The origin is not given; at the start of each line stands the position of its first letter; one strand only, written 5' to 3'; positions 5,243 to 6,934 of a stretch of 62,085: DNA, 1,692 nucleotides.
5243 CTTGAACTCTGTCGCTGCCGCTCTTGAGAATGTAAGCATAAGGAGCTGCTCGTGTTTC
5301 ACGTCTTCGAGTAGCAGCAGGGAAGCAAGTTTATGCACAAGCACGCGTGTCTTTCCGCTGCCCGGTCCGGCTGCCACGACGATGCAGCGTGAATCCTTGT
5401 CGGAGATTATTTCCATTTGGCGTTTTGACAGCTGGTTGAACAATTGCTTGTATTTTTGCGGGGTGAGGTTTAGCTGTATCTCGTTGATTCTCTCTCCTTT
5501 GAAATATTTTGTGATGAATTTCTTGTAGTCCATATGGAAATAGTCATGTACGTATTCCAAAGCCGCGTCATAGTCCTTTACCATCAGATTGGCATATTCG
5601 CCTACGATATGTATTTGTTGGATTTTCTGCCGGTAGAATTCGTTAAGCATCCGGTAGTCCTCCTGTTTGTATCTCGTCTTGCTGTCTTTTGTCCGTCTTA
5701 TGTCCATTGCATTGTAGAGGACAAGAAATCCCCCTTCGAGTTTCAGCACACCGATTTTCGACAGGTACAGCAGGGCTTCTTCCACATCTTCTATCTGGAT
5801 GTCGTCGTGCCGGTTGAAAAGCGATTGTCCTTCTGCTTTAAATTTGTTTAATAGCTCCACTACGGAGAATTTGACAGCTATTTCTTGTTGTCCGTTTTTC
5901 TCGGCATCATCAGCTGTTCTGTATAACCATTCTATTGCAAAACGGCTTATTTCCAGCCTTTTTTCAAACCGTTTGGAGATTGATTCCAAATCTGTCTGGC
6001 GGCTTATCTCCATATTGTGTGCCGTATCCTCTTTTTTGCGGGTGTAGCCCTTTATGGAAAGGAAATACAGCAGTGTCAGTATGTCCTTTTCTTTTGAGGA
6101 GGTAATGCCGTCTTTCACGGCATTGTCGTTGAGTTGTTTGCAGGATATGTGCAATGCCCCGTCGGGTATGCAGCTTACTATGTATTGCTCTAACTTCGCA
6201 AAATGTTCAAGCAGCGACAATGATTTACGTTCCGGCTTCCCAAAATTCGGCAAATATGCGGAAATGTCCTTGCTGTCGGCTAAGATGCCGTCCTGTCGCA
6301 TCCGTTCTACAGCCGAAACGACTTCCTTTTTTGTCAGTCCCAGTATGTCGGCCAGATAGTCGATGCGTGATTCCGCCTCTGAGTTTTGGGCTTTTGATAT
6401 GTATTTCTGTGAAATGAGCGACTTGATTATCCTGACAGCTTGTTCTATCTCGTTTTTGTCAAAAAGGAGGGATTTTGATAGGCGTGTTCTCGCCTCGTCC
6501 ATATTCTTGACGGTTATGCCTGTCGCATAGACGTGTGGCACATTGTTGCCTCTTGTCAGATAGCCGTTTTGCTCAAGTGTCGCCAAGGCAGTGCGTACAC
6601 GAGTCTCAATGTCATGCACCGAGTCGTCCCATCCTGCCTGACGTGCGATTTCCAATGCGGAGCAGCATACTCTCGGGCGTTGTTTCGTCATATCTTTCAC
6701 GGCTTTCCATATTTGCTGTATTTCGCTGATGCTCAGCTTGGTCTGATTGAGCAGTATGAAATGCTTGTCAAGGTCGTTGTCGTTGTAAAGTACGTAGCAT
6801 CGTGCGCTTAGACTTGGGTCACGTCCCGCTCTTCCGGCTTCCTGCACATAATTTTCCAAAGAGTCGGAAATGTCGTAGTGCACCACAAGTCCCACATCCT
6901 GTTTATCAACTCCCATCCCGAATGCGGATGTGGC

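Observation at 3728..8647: AT-rich single-gene islet encoding a DEDD exonuclease + RecQ core + UvrD-like helicase fusion (1639 aa)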

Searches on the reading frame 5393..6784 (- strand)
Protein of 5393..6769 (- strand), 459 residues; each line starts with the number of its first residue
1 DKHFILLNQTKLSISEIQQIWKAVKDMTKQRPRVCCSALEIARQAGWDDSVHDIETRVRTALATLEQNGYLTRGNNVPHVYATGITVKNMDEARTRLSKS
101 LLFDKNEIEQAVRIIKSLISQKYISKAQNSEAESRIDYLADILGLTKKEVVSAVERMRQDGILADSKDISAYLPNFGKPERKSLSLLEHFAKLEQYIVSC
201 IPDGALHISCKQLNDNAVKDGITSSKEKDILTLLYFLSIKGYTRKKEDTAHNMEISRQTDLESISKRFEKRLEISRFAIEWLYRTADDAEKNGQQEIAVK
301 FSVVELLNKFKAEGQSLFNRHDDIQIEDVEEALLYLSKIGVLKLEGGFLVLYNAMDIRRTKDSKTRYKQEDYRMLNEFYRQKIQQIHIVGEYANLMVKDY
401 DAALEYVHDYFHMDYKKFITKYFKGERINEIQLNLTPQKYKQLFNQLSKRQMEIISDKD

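Call 7: search_protein_families(library=pfam, proteins=[window:5393-6769:-], max_evalue=10)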
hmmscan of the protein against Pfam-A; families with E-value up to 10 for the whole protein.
seq(459 aa): 10 families
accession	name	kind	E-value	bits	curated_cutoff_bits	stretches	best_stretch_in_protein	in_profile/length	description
PF13545.12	HTH_Crp_2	-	0.004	17.5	27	1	138-166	27-56/70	Crp-like helix-turn-helix domain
PF13730.12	HTH_36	-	0.0056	16.9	25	0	136-163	28-55/55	Helix-turn-helix domain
PF12802.13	MarR_2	-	0.015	15.9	27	1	138-163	25-50/61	MarR family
PF22451.2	NirdL-like_HTH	-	0.031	14.3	27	1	139-163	22-46/47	Siroheme decarboxylase NirDL-like HTH domain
PF13387.12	Lnb_N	-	0.05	13.6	22.2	1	407-450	78-122/175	Lnb N-terminal periplasmic domain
PF07848.18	PaaX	-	0.063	14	24.8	1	141-168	31-58/70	PaaX-like protein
PF24409.1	wHTH-PRTase_assc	-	0.098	13.1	27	1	137-171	15-49/83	wHTH-PRTase associated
PF12793.13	SgrR_N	-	0.11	13.2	24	1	124-195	10-74/115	Sugar transport-related sRNA regulator N-term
PF01399.33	PCI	-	0.13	12.9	22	0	191-214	54-77/84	PCI domain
PF13551.12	HTH_29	-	0.19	12.3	28.1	1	130-163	9-42/64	Winged helix-turn helix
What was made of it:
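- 5453..6772 (-): Residues 626-1065: array of about four winged-helix domains. No RecQ Zn-binding, RQC or HRDC sequence signature is present. Weak HTH Pfam hints (call 7).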

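Call 50: search_solved_structures(query=A4, max_evalue=10, show_alignments=2)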
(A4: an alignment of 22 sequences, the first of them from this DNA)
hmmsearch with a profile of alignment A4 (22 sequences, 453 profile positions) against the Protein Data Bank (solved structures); distinct sequences matched with E-value up to 10: 0.
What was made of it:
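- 5453..6772 (-): No PDB sequence hit (call 50).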

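Call 56: predict_structure(alignment_id=A4)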
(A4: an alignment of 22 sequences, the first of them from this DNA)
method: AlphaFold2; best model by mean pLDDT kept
length: 451 residues; sequences in the alignment: 22
mean_pLDDT: 72.3   pTM: 0.49
mean pLDDT of the five models: 72.3, 67.9, 67.7, 66.6, 65.6
residues with pLDDT >= 90: 31; 70-90: 246; 50-70: 121; < 50: 53
segments of 3 or more residues with pLDDT < 50: 1-15, 80-93, 135-138, 169-171, 352-358, 368-373
pLDDT, mean of each block of 10 residues (from residue 1): 36 52 83 70 73 67 73 65 38 62 79 80 66 50 68 66 60 71 81 92 86 88 81 87 79 77 85 90 91 68 79 80 62 82 82 46 60 59 67 79 86 84 87 77 67 41
secondary structure, 60 per line:
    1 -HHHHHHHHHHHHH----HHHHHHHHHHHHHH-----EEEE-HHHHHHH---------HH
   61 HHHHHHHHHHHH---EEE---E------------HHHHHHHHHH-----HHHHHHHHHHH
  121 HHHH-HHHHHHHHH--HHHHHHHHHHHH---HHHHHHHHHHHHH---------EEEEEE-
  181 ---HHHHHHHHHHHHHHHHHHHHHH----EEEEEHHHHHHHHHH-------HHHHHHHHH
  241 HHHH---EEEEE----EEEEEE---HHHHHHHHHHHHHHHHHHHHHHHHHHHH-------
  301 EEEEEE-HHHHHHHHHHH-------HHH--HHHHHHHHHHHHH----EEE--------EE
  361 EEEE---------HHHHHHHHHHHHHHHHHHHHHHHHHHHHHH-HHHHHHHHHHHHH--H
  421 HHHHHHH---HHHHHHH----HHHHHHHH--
elements in order: H2-14 H19-32 E38-41 H43-49 H59-72 E76-78 H95-104 H110-124 H126-134 H137-148 H152-164 E174-179 H184-205 E210-214 H215-224 H232-244 E248-252 E257-262 H266-293 E301-306 H308-318 H331-343 E348-350 E359-364 H374-403 H405-417 H420-427 H431-437 H442-449
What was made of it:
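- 5453..6772 (-): AF2 pLDDT 72, pTM 0.49, with repeated H-E-H-H-E-E units (call 56).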

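Call 63: fold_search(model_id=the predicted structure, library=pdb)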
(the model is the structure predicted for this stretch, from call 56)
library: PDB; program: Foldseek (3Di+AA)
matches with E <= 10: 630; with E <= 0.001: 0
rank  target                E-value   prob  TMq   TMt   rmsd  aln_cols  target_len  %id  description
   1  2xub                  2.1e-03  0.57  0.14  0.14  27.2       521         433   12  Human RPC62 subunit structure (released 2011-03-02)
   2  2xv4                  2.2e-03  0.54  0.14  0.15  26.8       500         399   10  Structure of Human RPC62 (partial) (released 2011-03-02)
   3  7d58_O                2.4e-03  0.35  0.12  0.11  29.7       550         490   10  cryo-EM structure of human RNA polymerase III in elongating state (released 2021-02-17)
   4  5afq_B                4.2e-03  0.35  0.12  0.12  27.7       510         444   10  Crystal structure of RPC62 - RPC32 beta (released 2015-10-07)
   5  5afq_A                6.2e-03  0.33  0.12  0.12  27.7       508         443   11  Crystal structure of RPC62 - RPC32 beta (released 2015-10-07)
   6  7a6h_O                1.4e-02  0.21  0.12  0.11  29.0       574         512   11  Cryo-EM structure of human apo RNA Polymerase III (released 2021-02-03)
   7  8jrb_A                6.0e-02  0.18  0.12  0.10  22.6       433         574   11  Structure of DNA polymerase 1 from Aquifex pyrophilus (released 2024-05-22)
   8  2fxa_B                1.1e-01  0.47  0.13  0.27  15.4       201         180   13  Structure of the Protease Production Regulatory Protein hpr from Bacillus subtilis. (released 2006-03-14)
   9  6tut_O                1.3e-01  0.14  0.13  0.11  24.0       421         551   12  Cryo-EM structure of the RNA Polymerase III-Maf1 complex (released 2020-02-19)
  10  8b9x_A                1.7e-01  0.47  0.12  0.20  19.9       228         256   11  Chimeric protein of human UFM1 E3 ligase, UFL1, and DDRGK1 (released 2023-10-25)
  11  9fny_B4               1.8e-01  0.47  0.17  0.24  19.8       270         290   11  PF30S-PF30S dimer mediated by aRDF from P. furiosus (Structure I) (released 2025-01-15)
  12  4izz_A                1.8e-01  0.11  0.10  0.13  20.6       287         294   14  Crystal Structure of Fischerella Transcription Factor HetR complexed with 21mer DNA target (released 2013-03-27)
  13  7ne9_AAA              2.2e-01  0.95  0.11  0.36   8.1        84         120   15  A single sensor controls large variations in zinc quotas in a marine cyanobacterium (released 2022-03-02)
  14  8b9x_B                2.2e-01  0.44  0.12  0.20  20.0       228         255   10  Chimeric protein of human UFM1 E3 ligase, UFL1, and DDRGK1 (released 2023-10-25)
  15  4esf                  2.4e-01  0.99  0.16  0.60   5.6        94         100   16  Crystal structure of PadR-like transcriptional regulator (BCE3449) from Bacillus cereus strain ATCC 10987 (released 2012-12-05)
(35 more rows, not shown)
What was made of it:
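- On WRN-type exonuclease-RecQ fusion: Winged helices are predicted at moderate confidence (calls 56, 63).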
